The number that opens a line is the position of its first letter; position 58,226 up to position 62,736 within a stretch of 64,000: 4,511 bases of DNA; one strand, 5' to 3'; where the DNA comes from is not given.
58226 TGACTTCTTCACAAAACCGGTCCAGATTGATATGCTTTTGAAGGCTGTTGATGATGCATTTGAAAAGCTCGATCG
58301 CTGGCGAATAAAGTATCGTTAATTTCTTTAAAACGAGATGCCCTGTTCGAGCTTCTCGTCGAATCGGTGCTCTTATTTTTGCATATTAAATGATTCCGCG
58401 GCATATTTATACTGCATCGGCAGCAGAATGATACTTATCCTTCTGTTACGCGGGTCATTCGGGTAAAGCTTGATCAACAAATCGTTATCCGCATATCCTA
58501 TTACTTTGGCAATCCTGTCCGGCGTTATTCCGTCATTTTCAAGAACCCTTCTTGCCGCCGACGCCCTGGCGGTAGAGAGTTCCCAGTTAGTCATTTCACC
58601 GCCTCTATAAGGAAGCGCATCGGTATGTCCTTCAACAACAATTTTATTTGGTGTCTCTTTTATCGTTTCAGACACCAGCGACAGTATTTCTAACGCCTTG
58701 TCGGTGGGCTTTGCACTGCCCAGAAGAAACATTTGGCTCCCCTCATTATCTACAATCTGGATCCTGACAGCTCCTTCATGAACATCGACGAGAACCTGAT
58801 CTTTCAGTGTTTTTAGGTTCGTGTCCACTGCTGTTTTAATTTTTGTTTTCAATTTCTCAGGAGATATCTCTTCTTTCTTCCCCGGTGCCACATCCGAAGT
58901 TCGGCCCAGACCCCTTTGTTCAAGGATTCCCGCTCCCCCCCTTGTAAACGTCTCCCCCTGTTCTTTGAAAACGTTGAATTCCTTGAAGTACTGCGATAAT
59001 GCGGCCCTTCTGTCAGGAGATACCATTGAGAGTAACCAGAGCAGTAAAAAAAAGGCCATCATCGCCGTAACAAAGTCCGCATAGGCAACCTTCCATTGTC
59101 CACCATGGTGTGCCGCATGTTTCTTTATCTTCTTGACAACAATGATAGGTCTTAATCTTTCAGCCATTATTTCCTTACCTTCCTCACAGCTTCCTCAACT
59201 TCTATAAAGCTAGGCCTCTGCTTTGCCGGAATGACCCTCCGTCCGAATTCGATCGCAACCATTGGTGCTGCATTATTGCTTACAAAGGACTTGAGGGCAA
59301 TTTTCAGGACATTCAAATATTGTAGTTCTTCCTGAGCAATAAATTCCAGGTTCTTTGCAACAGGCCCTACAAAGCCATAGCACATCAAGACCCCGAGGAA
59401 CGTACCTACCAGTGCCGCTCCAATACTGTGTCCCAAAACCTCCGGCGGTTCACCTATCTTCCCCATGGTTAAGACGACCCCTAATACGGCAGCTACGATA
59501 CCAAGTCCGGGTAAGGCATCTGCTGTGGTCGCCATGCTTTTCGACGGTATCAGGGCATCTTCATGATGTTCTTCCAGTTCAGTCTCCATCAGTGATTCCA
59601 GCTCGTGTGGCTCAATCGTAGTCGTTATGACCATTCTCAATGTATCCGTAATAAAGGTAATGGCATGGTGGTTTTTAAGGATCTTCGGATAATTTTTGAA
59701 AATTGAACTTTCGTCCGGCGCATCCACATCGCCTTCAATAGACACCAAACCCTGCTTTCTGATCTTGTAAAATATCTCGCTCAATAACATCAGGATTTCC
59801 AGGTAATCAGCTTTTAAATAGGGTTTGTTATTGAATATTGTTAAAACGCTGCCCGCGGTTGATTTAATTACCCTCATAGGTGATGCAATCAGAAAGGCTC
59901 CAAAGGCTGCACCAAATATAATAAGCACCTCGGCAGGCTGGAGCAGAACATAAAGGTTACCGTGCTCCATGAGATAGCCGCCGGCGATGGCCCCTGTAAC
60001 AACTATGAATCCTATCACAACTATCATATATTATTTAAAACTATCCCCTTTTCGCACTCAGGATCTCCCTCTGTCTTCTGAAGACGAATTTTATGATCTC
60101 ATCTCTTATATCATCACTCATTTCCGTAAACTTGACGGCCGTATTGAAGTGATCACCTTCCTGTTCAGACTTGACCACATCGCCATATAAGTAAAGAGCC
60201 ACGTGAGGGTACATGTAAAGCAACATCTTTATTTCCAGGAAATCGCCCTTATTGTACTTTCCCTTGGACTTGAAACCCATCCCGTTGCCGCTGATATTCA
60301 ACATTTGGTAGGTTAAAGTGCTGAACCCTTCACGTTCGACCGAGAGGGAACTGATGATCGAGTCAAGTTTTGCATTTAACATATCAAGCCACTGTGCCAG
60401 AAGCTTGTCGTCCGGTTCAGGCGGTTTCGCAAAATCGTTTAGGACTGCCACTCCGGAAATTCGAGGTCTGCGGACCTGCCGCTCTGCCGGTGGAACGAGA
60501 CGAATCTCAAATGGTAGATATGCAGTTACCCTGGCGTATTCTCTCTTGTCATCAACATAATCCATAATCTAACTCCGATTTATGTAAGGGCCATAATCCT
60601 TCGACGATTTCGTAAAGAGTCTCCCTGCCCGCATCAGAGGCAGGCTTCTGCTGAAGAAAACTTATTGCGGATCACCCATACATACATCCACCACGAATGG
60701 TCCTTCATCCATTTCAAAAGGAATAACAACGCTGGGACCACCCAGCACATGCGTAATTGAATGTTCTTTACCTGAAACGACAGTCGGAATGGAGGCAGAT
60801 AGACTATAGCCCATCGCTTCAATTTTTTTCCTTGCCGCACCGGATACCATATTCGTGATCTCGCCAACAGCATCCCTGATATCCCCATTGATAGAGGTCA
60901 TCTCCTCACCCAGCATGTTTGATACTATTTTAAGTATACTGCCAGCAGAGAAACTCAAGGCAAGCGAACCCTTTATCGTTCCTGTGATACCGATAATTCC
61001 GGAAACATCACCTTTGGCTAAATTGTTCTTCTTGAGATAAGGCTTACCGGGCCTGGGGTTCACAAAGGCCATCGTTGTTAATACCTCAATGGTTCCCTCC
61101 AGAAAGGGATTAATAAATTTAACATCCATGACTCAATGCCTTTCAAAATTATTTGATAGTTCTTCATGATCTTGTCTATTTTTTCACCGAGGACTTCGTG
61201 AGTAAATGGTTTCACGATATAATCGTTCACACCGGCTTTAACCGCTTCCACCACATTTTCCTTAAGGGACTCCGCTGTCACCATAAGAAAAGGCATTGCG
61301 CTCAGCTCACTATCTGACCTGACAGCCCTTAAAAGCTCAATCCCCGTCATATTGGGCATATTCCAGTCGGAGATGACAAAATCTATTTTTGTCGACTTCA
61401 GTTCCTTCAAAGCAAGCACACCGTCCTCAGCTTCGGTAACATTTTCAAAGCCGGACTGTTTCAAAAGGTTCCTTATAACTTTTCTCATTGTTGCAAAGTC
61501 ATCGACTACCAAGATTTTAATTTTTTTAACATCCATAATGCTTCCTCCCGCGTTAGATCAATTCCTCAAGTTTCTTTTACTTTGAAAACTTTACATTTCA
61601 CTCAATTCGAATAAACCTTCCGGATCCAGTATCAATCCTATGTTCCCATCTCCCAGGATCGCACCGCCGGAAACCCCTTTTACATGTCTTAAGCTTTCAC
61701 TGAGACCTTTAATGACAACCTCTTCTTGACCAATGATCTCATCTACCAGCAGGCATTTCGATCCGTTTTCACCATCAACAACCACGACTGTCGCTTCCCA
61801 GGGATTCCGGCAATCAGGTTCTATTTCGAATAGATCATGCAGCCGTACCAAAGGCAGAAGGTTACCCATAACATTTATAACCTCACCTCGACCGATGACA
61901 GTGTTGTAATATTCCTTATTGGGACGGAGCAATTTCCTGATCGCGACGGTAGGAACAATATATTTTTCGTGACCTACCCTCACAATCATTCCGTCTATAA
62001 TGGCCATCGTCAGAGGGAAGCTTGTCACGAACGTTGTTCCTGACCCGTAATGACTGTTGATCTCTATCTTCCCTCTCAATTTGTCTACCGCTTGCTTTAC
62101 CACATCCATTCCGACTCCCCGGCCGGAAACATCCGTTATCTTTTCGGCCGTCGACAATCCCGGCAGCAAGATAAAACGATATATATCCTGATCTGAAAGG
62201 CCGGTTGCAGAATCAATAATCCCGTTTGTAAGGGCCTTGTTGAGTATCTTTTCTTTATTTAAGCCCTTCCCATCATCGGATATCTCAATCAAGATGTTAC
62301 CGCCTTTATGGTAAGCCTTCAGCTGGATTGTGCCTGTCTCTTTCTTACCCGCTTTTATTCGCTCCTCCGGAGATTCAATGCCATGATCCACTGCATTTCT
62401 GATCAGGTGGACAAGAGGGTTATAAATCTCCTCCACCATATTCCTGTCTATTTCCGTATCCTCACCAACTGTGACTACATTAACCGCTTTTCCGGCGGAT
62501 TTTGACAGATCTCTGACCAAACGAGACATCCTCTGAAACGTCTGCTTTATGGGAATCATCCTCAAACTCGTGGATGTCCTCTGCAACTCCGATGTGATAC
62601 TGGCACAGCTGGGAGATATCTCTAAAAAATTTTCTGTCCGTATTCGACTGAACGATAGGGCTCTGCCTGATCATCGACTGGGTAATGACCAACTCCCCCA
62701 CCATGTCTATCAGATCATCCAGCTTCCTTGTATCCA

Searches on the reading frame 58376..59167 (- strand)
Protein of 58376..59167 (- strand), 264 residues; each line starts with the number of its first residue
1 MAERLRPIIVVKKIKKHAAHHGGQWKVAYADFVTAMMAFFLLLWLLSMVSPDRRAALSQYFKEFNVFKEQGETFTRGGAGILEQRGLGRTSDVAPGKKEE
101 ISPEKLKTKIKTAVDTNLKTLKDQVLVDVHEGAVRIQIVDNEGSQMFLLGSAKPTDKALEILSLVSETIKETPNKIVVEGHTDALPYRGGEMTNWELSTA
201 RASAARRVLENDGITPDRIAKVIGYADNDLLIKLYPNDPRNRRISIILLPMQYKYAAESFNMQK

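Call 50: search_protein_families(library=ncbifam, proteins=[window:58376-59167:-], max_evalue=0.00001)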
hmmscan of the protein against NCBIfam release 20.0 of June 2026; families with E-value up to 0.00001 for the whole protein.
window:58376-59167:- (264 aa): 20 families
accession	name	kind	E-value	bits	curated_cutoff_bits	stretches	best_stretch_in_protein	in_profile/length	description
NF006548.1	PRK09041.1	equivalog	2.3e-66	223.9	277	1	2-255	2-280/287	flagellar motor protein MotB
NF004651.0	PRK05996.1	equivalog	1.6e-54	186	342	2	97-248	268-419/424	MotB family protein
NF005273.1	PRK06778.1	equivalog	1.5e-36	126.4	383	2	121-249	139-268/297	putative lateral flagellar export/assembly protein LafU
NF006541.1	PRK09038.1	equivalog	4.2e-34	118.3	283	1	19-248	10-248/253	flagellar motor protein MotD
NF006508.0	PRK08944.1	subfamily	1.9e-22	79.9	259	1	98-256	136-295/304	MotB family protein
NF005382.1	PRK06925.1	equivalog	3.5e-18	66.7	264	1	27-248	2-223/225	flagellar motor protein MotS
NF005831.1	PRK07734.1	equivalog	5.8e-17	62.3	301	1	12-250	5-250/250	flagellar motor protein MotB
NF006285.1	PRK08457.1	equivalog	1.5e-16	61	250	1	12-249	3-231/253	flagellar motor protein MotB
NF005236.0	PRK06742.1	equivalog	5.4e-16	58.8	312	1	21-246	8-221/225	flagellar motor protein MotS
NF005195.1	PRK06667.1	equivalog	2.7e-15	56.8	300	1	13-249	3-236/241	flagellar motor protein MotB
TIGR03350.1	type_VI_ompA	equivalog_domain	7.4e-15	55.1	139.8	1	118-247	6-136/137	type VI secretion system protein TssL, long form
NF005444.0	PRK07033.1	equivalog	3.1e-14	52.8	520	1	111-257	283-430/438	DotU family type VI secretion system protein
NF053611.1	YiaD_Gzip_OmpA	equivalog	1.7e-10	41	175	1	118-232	75-188/206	YiaD family glycine zipper/OmpA-like lipoprotein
NF005999.0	PRK08126.1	subfamily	1.1e-08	34.3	571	1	126-229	307-409/432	hypothetical protein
NF006543.0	PRK09039.1-2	equivalog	4.7e-08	33.2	305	1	169-246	265-345/350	peptidoglycan -binding protein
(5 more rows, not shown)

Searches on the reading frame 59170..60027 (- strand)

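Call 50: search_protein_families(library=ncbifam, proteins=[window:59170-60027:-], max_evalue=0.00001)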
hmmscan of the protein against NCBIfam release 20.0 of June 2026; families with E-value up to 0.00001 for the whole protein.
window:59170-60027:- (286 aa): 7 families
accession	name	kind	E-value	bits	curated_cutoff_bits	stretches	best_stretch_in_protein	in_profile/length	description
TIGR03818.1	MotA1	equivalog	1e-114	382.5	303.8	1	1-282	1-281/282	flagellar motor stator protein MotA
NF005997.1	PRK08124.1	equivalog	2.5e-27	95.5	340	1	3-256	5-237/259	flagellar motor stator protein MotA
NF006583.0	PRK09109.1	equivalog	6.7e-24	84.3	237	1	2-241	4-221/246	flagellar motor protein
NF006284.1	PRK08456.1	equivalog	3.5e-18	65.7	380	1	3-245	5-225/252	flagellar motor stator protein MotA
NF005383.1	PRK06926.1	equivalog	5.6e-13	48.5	394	1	3-239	12-224/271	flagellar motor protein MotP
NF006527.0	PRK08990.1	equivalog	4.4e-08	32.7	341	1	3-271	5-247/254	flagellar motor protein PomA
NF005237.0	PRK06743.1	equivalog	2.8e-06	26.8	373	1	3-225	26-225/277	flagellar motor protein MotP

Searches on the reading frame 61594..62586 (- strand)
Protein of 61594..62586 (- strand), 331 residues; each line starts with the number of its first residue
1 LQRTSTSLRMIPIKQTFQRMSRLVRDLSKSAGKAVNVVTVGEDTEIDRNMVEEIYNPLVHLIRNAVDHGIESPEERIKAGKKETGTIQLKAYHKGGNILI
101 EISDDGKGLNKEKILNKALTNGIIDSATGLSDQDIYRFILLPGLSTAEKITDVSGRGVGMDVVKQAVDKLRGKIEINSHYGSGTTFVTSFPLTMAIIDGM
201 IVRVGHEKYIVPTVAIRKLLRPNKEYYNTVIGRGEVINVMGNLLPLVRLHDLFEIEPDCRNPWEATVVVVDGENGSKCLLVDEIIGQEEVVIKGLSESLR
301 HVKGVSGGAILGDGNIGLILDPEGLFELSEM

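Call 50: search_protein_families(library=ncbifam, proteins=[window:61594-62586:-], max_evalue=0.00001)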
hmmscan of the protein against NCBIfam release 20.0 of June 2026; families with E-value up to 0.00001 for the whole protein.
window:61594-62586:- (331 aa): 12 families
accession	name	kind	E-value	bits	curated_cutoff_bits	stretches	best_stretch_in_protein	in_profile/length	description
NF007835.0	PRK10547.1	equivalog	2.2e-102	343.8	793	1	2-327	334-658/670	chemotaxis protein CheA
NF041336.1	CheA_Halo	equivalog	2.3e-90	304.1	950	1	1-323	344-664/666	chemotaxis protein CheA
NF008298.1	PRK11086.1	subfamily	1.2e-11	43.8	520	1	116-192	455-525/529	DcuS/MalK family sensor histidine kinase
NF047874.1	MASE3_PAS_HK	subfamily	3.5e-10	39.3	560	1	153-195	586-628/655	MASE3 domain-containing sensor histidine kinase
NF046044.1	PnpS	equivalog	1e-08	34.6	400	1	153-191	352-390/390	two-component system histidine kinase PnpS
TIGR02966.1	phoR_proteo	equivalog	1.9e-07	30.4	334.2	0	150-190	293-333/333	phosphate regulon sensor histidine kinase PhoR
NF041210.1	his_kin_PieS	equivalog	1.6e-06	27.4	850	0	83-192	381-470/474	two component system sensor histidine kinase PieS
NF041947.1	LuxQ_Vibrio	equivalog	2e-06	26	1200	1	116-195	620-699/843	quorum-sensing autoinducer 2 sensor kinase/phosphatase LuxQ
NF007688.0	PRK10364.1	equivalog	6.1e-06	25.2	479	0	123-193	388-452/460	two-component system sensor histidine kinase ZraS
NF008468.0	PRK11360.1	equivalog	6.1e-06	24.9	646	0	151-193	567-609/616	two-component system sensor histidine kinase AtoS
NF038348.1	T2SS_HK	subfamily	8.5e-06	24.5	450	0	122-192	507-573/574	histidine kinase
TIGR02916.1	PEP_his_kin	equivalog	9.9e-06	24.4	300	0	123-191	616-679/679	XrtA/PEP-CTERM system histidine kinase PrsK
